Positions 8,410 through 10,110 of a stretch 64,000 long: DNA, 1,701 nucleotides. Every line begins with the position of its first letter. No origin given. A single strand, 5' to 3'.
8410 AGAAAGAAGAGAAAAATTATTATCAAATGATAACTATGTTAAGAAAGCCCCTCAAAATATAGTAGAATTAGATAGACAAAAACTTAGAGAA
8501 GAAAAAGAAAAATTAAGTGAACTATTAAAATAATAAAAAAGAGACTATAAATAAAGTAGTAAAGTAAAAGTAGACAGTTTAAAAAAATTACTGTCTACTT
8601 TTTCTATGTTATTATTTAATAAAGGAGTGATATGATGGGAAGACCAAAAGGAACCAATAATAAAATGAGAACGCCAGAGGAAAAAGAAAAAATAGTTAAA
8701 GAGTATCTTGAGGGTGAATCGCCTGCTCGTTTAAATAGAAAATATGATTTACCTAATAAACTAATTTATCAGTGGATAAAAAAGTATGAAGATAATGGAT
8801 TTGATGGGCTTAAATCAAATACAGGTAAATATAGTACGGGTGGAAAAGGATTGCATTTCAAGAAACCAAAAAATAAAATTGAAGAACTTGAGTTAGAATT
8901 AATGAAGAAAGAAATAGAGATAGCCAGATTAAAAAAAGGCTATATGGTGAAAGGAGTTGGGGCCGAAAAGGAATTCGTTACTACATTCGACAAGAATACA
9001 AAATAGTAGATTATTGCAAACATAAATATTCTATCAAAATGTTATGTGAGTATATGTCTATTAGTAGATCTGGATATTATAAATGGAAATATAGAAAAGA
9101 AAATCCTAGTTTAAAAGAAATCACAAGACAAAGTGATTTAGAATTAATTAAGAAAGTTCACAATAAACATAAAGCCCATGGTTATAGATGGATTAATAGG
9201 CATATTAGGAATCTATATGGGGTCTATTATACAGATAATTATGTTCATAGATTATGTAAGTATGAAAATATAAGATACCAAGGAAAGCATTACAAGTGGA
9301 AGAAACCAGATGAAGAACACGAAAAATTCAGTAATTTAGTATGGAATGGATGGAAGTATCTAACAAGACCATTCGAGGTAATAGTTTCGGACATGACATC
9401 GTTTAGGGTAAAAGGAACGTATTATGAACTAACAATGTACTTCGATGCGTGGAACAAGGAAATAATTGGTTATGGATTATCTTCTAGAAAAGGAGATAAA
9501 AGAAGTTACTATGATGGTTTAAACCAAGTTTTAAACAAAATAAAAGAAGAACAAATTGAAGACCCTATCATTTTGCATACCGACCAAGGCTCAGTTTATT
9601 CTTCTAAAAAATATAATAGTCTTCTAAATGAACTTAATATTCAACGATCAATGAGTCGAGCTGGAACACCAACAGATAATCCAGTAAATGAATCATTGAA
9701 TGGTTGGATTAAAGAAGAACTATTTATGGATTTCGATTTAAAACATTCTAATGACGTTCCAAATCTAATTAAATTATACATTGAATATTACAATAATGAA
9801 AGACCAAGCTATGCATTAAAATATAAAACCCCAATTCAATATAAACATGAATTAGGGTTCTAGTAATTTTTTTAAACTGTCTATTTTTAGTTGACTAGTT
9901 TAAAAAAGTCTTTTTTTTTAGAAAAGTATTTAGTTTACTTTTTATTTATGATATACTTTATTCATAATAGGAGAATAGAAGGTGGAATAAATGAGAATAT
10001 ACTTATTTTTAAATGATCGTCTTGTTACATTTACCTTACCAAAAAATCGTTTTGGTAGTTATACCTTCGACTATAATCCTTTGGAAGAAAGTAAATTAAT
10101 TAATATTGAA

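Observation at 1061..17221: Split, non-canonical type VII (T7SSb-like) secretion locus with no recognisable EssB/EsaA/EssA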

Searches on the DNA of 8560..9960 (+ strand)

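Call 76: search_dna_similar(query=window:8560-9960:+, collection=plasmids, mode=distant, max_rows=5)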
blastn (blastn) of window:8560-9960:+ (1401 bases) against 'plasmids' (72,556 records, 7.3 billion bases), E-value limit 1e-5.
Records with a match: 1; places in all: 1; records where one place covers at least 80% of the query: 0.
Best place of each record, by identity: 60-80% 1.
By first word of the organism name: Tenericutes 1.
By predicted mobility (MOB-suite, as given by PLSDB): non-mobilizable 1.
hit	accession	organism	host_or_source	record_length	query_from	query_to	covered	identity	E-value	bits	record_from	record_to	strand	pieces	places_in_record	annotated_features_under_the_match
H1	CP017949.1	Tenericutes bacterium MO-XQ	Cell culture,subseafloor sediment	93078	981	1155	12%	70.7%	3e-8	69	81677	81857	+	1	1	hypothetical protein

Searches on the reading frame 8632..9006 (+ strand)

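Call 5: search_protein_families(library=pfam, max_evalue=0.1, proteins=[window:8632-9006:+])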
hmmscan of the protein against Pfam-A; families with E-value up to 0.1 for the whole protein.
window:8632-9006:+ (124 aa): 8 families
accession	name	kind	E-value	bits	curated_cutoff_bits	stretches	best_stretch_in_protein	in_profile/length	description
PF13518.12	HTH_28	-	3.4e-09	37.1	25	1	17-62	1-46/52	Helix-turn-helix domain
PF01527.26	HTH_Tnp_1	-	1.7e-06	28.6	24.1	1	14-92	8-71/75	Transposase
PF04218.19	CENP-B_N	-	2.8e-05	24.1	21.2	1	14-52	8-46/53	CENP-B N-terminal DNA-binding domain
PF13384.12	HTH_23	-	0.00013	22.1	24.6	1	16-61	5-50/50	Homeodomain-like domain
PF13565.12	HTH_32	-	0.007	17.3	33.7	0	45-63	2-20/73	Homeodomain-like domain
PF16808.10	PKcGMP_CC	-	0.015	15.3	35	1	82-101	9-28/35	Coiled-coil N-terminus of cGMP-dependent protein kinase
PF06056.18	Terminase_5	-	0.037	14.4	20.3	1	25-61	10-46/58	Putative ATPase subunit of terminase (gpP-like)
PF13551.12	HTH_29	-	0.052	14.1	28.1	0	20-63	3-47/64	Winged helix-turn helix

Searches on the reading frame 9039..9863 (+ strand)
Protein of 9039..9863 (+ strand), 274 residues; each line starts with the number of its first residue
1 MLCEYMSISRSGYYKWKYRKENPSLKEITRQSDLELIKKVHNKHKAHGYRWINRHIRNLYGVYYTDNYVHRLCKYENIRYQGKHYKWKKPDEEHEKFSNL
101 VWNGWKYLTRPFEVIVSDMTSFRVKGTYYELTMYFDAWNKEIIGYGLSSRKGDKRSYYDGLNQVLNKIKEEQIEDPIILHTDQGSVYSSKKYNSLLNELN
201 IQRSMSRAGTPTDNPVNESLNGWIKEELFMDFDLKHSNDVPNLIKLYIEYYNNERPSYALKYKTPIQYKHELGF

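Call 5: search_protein_families(library=pfam, max_evalue=0.1, proteins=[window:9039-9863:+])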
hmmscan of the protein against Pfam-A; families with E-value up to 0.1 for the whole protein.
window:9039-9863:+ (274 aa): 5 families
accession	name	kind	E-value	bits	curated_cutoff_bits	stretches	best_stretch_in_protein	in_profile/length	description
PF00665.32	rve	-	7.8e-14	52.2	32.6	1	109-211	2-102/102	Integrase core domain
PF13683.12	rve_3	-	4.7e-11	42.7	26.5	1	200-265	2-67/67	Integrase core domain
PF13333.12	rve_2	-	1e-07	32.4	22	1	218-270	1-53/56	Integrase core domain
PF13276.12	HTH_21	-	0.00041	21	28.1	1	31-79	4-53/60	HTH-like domain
PF03995.18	Inhibitor_I36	-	0.052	13.9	21.1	0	70-102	11-34/69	Peptidase inhibitor family I36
